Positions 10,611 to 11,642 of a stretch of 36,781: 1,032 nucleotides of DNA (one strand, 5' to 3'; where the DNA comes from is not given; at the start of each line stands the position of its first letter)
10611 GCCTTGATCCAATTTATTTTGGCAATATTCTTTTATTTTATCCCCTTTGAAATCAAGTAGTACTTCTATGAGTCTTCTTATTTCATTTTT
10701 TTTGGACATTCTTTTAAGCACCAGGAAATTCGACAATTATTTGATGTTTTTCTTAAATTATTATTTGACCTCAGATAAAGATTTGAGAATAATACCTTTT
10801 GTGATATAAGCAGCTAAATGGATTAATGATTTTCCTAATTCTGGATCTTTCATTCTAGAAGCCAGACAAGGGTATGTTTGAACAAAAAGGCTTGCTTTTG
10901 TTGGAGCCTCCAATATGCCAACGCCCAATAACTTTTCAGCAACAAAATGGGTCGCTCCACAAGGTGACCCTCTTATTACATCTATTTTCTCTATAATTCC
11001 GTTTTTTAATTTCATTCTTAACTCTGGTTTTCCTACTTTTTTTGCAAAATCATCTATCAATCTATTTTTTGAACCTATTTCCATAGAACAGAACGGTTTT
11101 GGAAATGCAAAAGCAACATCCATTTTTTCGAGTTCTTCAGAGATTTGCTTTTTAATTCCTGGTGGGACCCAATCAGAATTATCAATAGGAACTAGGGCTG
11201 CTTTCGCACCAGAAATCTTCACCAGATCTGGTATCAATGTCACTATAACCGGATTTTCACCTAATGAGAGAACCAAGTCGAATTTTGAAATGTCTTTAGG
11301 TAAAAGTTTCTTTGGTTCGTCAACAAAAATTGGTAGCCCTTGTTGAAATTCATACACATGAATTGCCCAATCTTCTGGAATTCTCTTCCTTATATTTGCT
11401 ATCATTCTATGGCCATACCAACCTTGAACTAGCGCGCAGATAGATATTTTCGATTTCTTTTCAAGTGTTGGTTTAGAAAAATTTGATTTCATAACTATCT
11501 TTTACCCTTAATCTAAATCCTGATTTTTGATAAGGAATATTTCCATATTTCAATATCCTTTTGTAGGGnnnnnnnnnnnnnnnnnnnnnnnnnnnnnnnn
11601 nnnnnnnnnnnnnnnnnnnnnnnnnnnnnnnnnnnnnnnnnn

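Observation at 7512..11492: Extra corrinoid protein sandwiched between two DUF166-like paralogs, attached to the CODH/ACS operon and facing a RACo-type activase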

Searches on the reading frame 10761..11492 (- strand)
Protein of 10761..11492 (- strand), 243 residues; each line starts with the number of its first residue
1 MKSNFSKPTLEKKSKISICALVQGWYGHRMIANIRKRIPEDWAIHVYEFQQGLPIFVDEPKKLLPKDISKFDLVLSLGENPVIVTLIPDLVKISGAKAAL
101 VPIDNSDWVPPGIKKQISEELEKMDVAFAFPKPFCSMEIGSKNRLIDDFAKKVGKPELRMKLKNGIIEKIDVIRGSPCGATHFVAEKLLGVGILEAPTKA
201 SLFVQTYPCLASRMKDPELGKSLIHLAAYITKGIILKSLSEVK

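Call 3: search_protein_families(library=pfam, proteins=[window:10761-11492:-], max_evalue=0.01)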
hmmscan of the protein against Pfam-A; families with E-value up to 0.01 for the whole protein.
window:10761-11492:- (243 aa): 1 family
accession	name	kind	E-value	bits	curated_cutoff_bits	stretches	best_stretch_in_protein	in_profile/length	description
PF02593.20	DUF166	-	3.3e-55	187.5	24.4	1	21-239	3-219/221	Domain of unknown function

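Call 4: search_protein_families(library=ncbifam, proteins=[window:10761-11492:-], max_evalue=0.01)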
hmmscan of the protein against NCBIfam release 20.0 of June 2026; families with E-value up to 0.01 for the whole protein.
window:10761-11492:- (243 aa): 2 families
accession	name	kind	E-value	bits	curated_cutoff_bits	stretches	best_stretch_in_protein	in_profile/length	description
NF041372.1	DUF166_seleno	equivalog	3.6e-24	85.6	200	1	23-239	8-202/203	DUF166 family (seleno)protein DfsP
NF033816.1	Cj0069_fam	subfamily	0.0034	16.5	150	1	55-114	61-120/334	Cj0069 family protein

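Call 10: search_solved_structures(query=window:10761-11492:-, max_evalue=10)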
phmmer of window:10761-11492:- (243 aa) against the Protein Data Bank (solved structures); distinct sequences matched with E-value up to 10: 1.
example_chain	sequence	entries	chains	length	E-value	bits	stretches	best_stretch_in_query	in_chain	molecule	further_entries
4n58_A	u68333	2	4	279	1.8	11.3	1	96-159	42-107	Pectocin M2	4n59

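Call 14: find_homologous_proteins(query=window:10761-11492:-, max_evalue=0.00001)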
Query window:10761-11492:- (243 aa): 35 proteins with E <= 0.00001 among 517 candidates.
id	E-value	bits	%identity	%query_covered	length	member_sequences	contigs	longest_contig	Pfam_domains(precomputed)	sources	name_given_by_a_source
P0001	3.0e-151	520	96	100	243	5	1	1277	PF02593.21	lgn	-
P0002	2.3e-139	481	88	100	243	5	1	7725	PF02593.21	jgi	jgi:hypothetical protein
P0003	2.6e-137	474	86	100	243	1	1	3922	PF02593.21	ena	-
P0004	6.9e-106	371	77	88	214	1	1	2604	PF02593.21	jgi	jgi:hypothetical protein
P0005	5.6e-100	352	64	95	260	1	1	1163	PF02593.21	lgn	-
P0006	2.8e-97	343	64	94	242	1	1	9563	PF02593.21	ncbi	-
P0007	3.6e-97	343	65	99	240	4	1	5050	PF02593.21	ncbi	-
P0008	8.5e-97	341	64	95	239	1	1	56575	PF02593.21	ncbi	-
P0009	2.8e-93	330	63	95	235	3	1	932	PF02593.21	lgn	-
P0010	1.6e-91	324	63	92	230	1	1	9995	PF02593.21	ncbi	ncbi:MAG: DUF166 family protein [Candidatus Bathyarchaeota archaeon]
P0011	1.3e-89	318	62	92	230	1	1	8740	PF02593.21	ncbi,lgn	-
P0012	1.3e-89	318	60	91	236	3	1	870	PF02593.21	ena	-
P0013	3.7e-88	313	60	93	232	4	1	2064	PF02593.21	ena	-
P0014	2.6e-86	307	59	93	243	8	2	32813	PF02593.21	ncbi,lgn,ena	ncbi:hypothetical protein ES706_02709 [subsurface metagenome]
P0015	7.8e-83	296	54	93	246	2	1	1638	PF02593.21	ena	-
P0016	6.7e-81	289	55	93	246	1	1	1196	PF02593.21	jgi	jgi:hypothetical protein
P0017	3.3e-79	284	52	94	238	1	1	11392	PF02593.21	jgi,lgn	jgi:hypothetical protein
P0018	2.0e-75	272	54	93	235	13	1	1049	PF02593.21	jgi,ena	-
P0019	7.3e-71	257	51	89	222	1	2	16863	PF02593.21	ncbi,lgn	ncbi:MAG: DUF166 family protein [Nitrososphaerales archaeon]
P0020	7.2e-63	230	43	96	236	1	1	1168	PF02593.21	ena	-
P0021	5.6e-62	227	44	96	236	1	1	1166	PF02593.21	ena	-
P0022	8.7e-59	217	43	90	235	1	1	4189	PF02593.21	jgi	-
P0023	1.4e-49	187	43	88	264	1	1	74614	PF02593.21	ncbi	ncbi:MAG: DUF166 family protein [Chloroflexota bacterium]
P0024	3.9e-37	146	33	91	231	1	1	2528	PF02593.21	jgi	-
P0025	3.7e-31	127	34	88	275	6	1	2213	PF02593.21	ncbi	-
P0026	4.1e-31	126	61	40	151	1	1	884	PF14842.12,PF02593.21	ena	-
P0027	6.6e-27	113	32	81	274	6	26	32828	PF02593.21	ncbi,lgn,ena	-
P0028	2.1e-26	111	35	81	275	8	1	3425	PF02593.21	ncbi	-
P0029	1.3e-25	108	34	81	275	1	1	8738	PF02593.21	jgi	jgi:hypothetical protein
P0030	9.3e-25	106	33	81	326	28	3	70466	PF02593.21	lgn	-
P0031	4.6e-24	103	32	82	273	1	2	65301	PF02593.21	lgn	-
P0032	5.6e-24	103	33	84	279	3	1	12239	PF02593.21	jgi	-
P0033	6.6e-24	103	34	75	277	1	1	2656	PF02593.21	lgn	-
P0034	1.0e-23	102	33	82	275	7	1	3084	PF02593.21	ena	-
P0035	1.3e-23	102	34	75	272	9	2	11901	PF02593.21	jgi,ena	-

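Call 15: find_encoding_contigs(protein=P0008, flank=10000, max_places=2)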
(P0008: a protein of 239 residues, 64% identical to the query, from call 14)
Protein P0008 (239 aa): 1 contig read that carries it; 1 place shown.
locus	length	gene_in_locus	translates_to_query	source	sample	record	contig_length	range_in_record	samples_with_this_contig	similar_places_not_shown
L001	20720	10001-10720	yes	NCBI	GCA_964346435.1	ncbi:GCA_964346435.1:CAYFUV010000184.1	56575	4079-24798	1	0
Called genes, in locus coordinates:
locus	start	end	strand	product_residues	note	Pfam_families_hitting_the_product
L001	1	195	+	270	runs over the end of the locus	PF03807:F420_oxidored, PF14748:P5CR_dimer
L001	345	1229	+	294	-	PF02655:ATP-grasp_3, PF02955:GSH-S_ATP (weak), PF08443:RimK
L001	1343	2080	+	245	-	PF01656:CbiA, PF02374:ArsA_ATPase (weak), PF06564:CBP_BcsQ (faint), PF13614:AAA_31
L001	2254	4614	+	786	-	PF13534:Fer4_17 (faint), PF03063:Prismane, PF14691:Fer4_20 (faint), PF13187:Fer4_9, PF13237:Fer4_10 (weak), PF14697:Fer4_21 (weak)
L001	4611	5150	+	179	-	PF02552:CO_dh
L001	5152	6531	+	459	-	PF03598:CdhC, PF19436:ACS_CODH_B_C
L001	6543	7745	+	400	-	PF03599:CdhD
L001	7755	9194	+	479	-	PF04060:FeS, PF03599:CdhD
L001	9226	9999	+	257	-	PF00142:Fer4_NifH (faint), PF01656:CbiA, PF02374:ArsA_ATPase, PF10609:ParA (faint), PF13614:AAA_31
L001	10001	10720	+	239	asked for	PF02593:DUF166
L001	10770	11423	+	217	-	PF02607:B12-binding_2 (weak), PF02310:B12-binding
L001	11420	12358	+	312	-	PF02593:DUF166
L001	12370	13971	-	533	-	PF00111:Fer2, PF17651:Raco_middle, PF14574:RACo_C_ter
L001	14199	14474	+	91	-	PF02700:PurS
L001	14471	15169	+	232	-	PF07685:GATase_3 (weak), PF13507:GATase_5, PF01965:DJ-1_PfpI (weak)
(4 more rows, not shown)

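Call 16: find_encoding_contigs(protein=P0023, flank=10000, max_places=2)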
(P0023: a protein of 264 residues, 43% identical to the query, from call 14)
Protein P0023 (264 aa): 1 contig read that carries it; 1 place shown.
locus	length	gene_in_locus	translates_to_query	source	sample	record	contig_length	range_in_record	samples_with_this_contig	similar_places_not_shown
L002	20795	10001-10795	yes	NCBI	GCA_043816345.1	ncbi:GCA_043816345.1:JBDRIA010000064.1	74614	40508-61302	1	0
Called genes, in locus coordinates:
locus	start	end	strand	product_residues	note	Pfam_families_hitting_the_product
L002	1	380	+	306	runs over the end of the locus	PF00809:Pterin_bind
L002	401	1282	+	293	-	PF00890:FAD_binding_2 (weak), PF01266:DAO (weak), PF12831:FAD_oxidored, PF13450:NAD_binding_8 (weak), PF01257:2Fe-2S_thioredx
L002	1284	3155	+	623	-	PF01512:Complex1_51K, PF12838:Fer4_7 (faint), PF10589:NADH_4Fe-4S, PF13237:Fer4_10, PF14697:Fer4_21 (weak), PF13187:Fer4_9, PF00037:Fer4 (weak), PF12797:Fer4_2 (weak), +1 more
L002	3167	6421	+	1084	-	PF13510:Fer2_4, PF12838:Fer4_7 (weak), PF14697:Fer4_21 (weak), PF01266:DAO (weak), PF07992:Pyr_redox_2, PF12831:FAD_oxidored, PF13450:NAD_binding_8 (weak), PF00037:Fer4 (weak), +5 more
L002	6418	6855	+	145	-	-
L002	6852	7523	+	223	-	PF12225:DUF5981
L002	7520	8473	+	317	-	PF02219:MTHFR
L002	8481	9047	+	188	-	PF13187:Fer4_9, PF13183:Fer4_8, PF13237:Fer4_10 (faint), PF12838:Fer4_7, PF13534:Fer4_17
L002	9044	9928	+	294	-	PF02754:CCG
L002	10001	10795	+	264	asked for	PF02593:DUF166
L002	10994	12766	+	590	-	PF01268:FTHFS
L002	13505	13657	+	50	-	-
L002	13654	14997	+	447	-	PF03951:Gln-synt_N, PF00120:Gln-synt_C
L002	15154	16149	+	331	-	PF08461:WHD_RNase_R, PF01995:NRD1_2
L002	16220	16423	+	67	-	PF09360:zf-CDGSH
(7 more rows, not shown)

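Call 17: find_encoding_contigs(protein=P0014, flank=10000, max_places=2)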
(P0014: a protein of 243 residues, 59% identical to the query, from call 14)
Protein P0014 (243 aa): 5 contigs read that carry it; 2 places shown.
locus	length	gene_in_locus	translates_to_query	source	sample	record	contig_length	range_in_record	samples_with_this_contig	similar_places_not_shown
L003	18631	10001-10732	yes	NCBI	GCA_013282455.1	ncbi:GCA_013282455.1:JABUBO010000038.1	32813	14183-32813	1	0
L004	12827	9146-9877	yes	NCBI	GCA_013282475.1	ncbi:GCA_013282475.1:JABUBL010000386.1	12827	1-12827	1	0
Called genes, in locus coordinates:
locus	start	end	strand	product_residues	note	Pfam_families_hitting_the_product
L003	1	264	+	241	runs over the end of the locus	-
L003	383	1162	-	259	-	PF00142:Fer4_NifH (faint), PF01656:CbiA, PF01935:DUF87 (faint), PF02374:ArsA_ATPase, PF06564:CBP_BcsQ (faint), PF10609:ParA, PF13614:AAA_31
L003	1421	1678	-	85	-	-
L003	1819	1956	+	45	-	PF10133:CooT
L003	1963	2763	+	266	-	PF00142:Fer4_NifH (weak), PF01656:CbiA, PF02374:ArsA_ATPase, PF03029:ATP_bind_1 (weak), PF03308:MeaB (weak), PF06564:CBP_BcsQ (faint), PF10609:ParA (weak), PF13614:AAA_31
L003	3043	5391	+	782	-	PF03063:Prismane, PF13187:Fer4_9 (weak)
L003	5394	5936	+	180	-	PF02552:CO_dh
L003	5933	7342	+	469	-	PF03598:CdhC, PF19436:ACS_CODH_B_C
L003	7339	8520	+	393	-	PF03599:CdhD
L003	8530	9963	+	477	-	PF04060:FeS (weak), PF03599:CdhD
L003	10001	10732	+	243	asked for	PF02593:DUF166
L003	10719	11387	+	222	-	PF02310:B12-binding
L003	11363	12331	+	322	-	PF02593:DUF166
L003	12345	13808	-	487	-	PF17651:Raco_middle, PF14574:RACo_C_ter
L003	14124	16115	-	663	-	PF16177:ACAS_N, PF00501:AMP-binding, PF13193:AMP-binding_C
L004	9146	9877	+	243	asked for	PF02593:DUF166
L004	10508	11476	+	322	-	PF02593:DUF166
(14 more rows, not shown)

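Call 19: find_encoding_contigs(protein=P0030, flank=10000, max_places=2)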
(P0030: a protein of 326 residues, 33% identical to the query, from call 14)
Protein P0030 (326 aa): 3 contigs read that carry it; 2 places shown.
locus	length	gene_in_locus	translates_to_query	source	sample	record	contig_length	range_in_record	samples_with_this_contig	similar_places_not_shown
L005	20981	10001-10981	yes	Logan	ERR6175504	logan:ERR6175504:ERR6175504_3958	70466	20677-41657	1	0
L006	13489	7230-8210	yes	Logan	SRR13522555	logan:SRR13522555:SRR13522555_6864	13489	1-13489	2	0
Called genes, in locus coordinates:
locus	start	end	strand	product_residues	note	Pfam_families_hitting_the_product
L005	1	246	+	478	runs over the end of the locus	PF01554:MatE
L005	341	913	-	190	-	PF02577:BFN_dom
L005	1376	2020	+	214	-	PF00156:Pribosyltran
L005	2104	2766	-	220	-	PF00753:Lactamase_B, PF13483:Lactamase_B_3, PF12706:Lactamase_B_2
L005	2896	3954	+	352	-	PF14020:DUF4236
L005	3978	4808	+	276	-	PF01261:AP_endonuc_2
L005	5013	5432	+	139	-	PF12838:Fer4_7 (weak), PF13187:Fer4_9 (weak), PF13237:Fer4_10, PF13247:Fer4_11, PF12838:Fer4_7, PF13187:Fer4_9, PF25160:LdpA_Fe-S-bd, PF00037:Fer4, +7 more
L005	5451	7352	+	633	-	PF03063:Prismane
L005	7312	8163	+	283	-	PF00142:Fer4_NifH (weak), PF01656:CbiA, PF02374:ArsA_ATPase, PF10609:ParA (weak), PF13614:AAA_31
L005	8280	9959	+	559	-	PF01268:FTHFS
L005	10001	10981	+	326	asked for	PF02593:DUF166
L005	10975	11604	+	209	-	PF04961:FTCD_C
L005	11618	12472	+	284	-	PF00763:THF_DHG_CYH, PF02882:THF_DHG_CYH_C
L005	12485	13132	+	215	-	PF12225:DUF5981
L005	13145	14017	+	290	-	PF02219:MTHFR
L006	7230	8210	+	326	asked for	PF02593:DUF166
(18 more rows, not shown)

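Call 20: find_encoding_contigs(protein=P0027, flank=10000, max_places=2)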
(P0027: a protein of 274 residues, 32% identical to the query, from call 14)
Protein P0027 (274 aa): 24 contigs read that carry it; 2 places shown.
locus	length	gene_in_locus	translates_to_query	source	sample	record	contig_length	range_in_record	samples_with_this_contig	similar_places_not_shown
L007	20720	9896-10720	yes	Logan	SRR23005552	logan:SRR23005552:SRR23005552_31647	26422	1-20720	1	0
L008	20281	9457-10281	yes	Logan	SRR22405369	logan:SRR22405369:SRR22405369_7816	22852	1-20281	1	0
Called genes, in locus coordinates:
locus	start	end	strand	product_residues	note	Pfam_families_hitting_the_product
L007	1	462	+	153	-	?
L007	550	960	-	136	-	PF02577:BFN_dom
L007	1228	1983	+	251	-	PF03372:Exo_endo_phos, PF14529:Exo_endo_phos_2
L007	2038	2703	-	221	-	PF00753:Lactamase_B, PF13483:Lactamase_B_3, PF12706:Lactamase_B_2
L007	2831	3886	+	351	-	PF14020:DUF4236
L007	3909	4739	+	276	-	PF01261:AP_endonuc_2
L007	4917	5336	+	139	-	PF12838:Fer4_7 (weak), PF13237:Fer4_10, PF13247:Fer4_11, PF14697:Fer4_21, PF12838:Fer4_7, PF13187:Fer4_9 (weak), PF25160:LdpA_Fe-S-bd (weak), PF00037:Fer4, +6 more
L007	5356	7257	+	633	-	PF03063:Prismane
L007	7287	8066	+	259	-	PF00142:Fer4_NifH (weak), PF01656:CbiA, PF02374:ArsA_ATPase, PF03029:ATP_bind_1 (faint), PF10609:ParA (weak), PF13479:AAA_24 (faint), PF13614:AAA_31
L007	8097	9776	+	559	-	PF01268:FTHFS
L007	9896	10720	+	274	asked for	PF02593:DUF166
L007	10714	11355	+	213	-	PF04961:FTCD_C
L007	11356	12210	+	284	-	PF00763:THF_DHG_CYH, PF02882:THF_DHG_CYH_C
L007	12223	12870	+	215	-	PF12225:DUF5981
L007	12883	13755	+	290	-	PF02219:MTHFR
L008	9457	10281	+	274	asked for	PF02593:DUF166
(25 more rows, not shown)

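Call 31: find_related_loci(query=A2, collection=genome_contigs, flank=10000)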
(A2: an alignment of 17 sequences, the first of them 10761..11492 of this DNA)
Query A2 (243 aa) in genome_contigs; peptide patterns used: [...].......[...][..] (x = any residue, [..] = any of these).
290 stretches matched a pattern; 268 encode a relative of the query (tblastn E <= 1e-3); the best 80 are kept; 80 distinct loci.
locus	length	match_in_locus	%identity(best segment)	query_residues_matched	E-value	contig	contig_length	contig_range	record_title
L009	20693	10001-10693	64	10-240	3e-102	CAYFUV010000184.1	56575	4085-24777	MAG TPA_asm: uncultured Candidatus Bathyarchaeia archaeon isolate ERP108616_co1_152 genome assembly, contig: k119_171431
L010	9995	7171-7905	60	3-240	4e-97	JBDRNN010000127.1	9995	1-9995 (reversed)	MAG: Candidatus Bathyarchaeota archaeon isolate MEGAHIT-group-1.890 k141_2206471, whole genome shotgun sequence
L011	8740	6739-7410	62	16-239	9e-94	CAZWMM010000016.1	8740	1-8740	MAG TPA_asm: Candidatus Hadarchaeota archaeon isolate binchicken_co383_78 genome assembly, contig: NODE_3045_length_8740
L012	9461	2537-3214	60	14-239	5e-93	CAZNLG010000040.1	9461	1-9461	MAG TPA_asm: uncultured Candidatus Bathyarchaeia archaeon isolate binchicken_co184_645 genome assembly, contig: NODE_147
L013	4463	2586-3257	53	17-241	2e-79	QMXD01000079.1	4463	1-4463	MAG: Candidatus Hecatellales archaeon isolate B76_G16 B76_Guay16_scaffold_22839, whole genome shotgun sequence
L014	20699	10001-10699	46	10-242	1e-75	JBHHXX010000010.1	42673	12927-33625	MAG: Candidatus Geothermarchaeales archaeon isolate T.2.sp3_bin.36 NODE_60_length_42673_cov_11.553757, whole genome shot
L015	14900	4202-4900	42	15-232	3e-60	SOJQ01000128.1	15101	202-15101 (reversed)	MAG: Dehalococcoidia bacterium isolate E44_bin26 NODE_1447_length_15101_cov_6.393992, whole genome shotgun sequence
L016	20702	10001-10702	43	13-230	3e-58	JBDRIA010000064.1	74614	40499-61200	MAG: Chloroflexota bacterium isolate MEGAHIT-group-1.557 k141_3371951, whole genome shotgun sequence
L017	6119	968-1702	39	10-239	3e-58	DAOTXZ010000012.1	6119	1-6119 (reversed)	MAG TPA_asm: Dehalococcoidia bacterium isolate H23_298 k115_757626, whole genome shotgun sequence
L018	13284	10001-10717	39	7-230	2e-56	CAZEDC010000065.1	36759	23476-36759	MAG TPA_asm: uncultured Dehalococcoidia bacterium isolate SRP260945_co2_388 genome assembly, contig: k141_1473358, whole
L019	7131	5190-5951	35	4-241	4e-55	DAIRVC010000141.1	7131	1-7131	MAG TPA_asm: Anaerolineales bacterium isolate CTOTU25583 NODE_6295_length_7131_cov_4.692764, whole genome shotgun sequen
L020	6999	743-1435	42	15-243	6e-55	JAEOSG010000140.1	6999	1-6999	MAG: Candidatus Baldrarchaeota archaeon isolate Yap30.bin4.67 contig_4310, whole genome shotgun sequence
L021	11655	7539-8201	42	26-242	1e-54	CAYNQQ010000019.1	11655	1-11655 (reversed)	MAG TPA_asm: uncultured Candidatus Bathyarchaeia archaeon isolate SRP141559_co2_23 genome assembly, contig: NODE_359_len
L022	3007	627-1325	39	15-232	3e-54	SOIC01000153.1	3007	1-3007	MAG: Dehalococcoidia bacterium isolate E29_bin15 NODE_24483_length_3007_cov_14.320122, whole genome shotgun sequence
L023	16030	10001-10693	42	15-243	2e-53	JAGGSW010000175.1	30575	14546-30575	MAG: Candidatus Odinarchaeota archaeon isolate AUK032 PB_MANV_032_c_000000000024, whole genome shotgun sequence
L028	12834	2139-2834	38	16-232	5e-52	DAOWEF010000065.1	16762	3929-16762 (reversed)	MAG TPA_asm: Dehalococcoidia bacterium isolate CSMAG_1932 CSMAG_1932_k141_5736280_length_16762_cov_17.0570, whole genome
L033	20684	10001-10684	40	16-239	5e-51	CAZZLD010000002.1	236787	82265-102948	MAG TPA_asm: uncultured Candidatus Bathyarchaeia archaeon isolate SRP323688_co1_137 genome assembly, contig: NODE_83_len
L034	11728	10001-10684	39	17-239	7e-51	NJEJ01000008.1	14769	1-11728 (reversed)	MAG: Candidatus Bathyarchaeota archaeon ex4484_135 ex4484_135_scaffold_1664_length_14769__count_2100, whole genome shotg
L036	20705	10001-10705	38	2-237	3e-50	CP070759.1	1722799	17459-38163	MAG: Candidatus Bathyarchaeota archaeon isolate bin28 chromosome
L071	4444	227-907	35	10-240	4e-42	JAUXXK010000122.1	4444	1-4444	MAG: Methanobacteriaceae archaeon isolate C17_concoct.bin.30 C17_k141_18052, whole genome shotgun sequence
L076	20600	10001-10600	36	46-243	1e-40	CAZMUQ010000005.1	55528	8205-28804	MAG TPA_asm: uncultured Candidatus Bathyarchaeia archaeon isolate binchicken_co184_348 genome assembly, contig: NODE_630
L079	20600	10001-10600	37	46-243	1e-40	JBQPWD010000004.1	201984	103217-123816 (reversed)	MAG: Candidatus Bathyarchaeota archaeon isolate SZTDM_202302_bins_159 SZTDM_202302_bins_159_scaffold_4, whole genome sho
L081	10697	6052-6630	35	53-243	4e-40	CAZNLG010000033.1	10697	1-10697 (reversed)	MAG TPA_asm: uncultured Candidatus Bathyarchaeia archaeon isolate binchicken_co184_645 genome assembly, contig: NODE_121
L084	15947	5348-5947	39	44-239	3e-40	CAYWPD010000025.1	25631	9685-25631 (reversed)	MAG TPA_asm: uncultured Candidatus Bathyarchaeia archaeon isolate binchicken_co124_5 genome assembly, contig: NODE_749_l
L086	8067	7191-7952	31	9-243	2e-39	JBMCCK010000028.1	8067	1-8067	MAG: Methanohalophilus sp. isolate C1M08_46 NODE_6561_length_8067_cov_3.918123, whole genome shotgun sequence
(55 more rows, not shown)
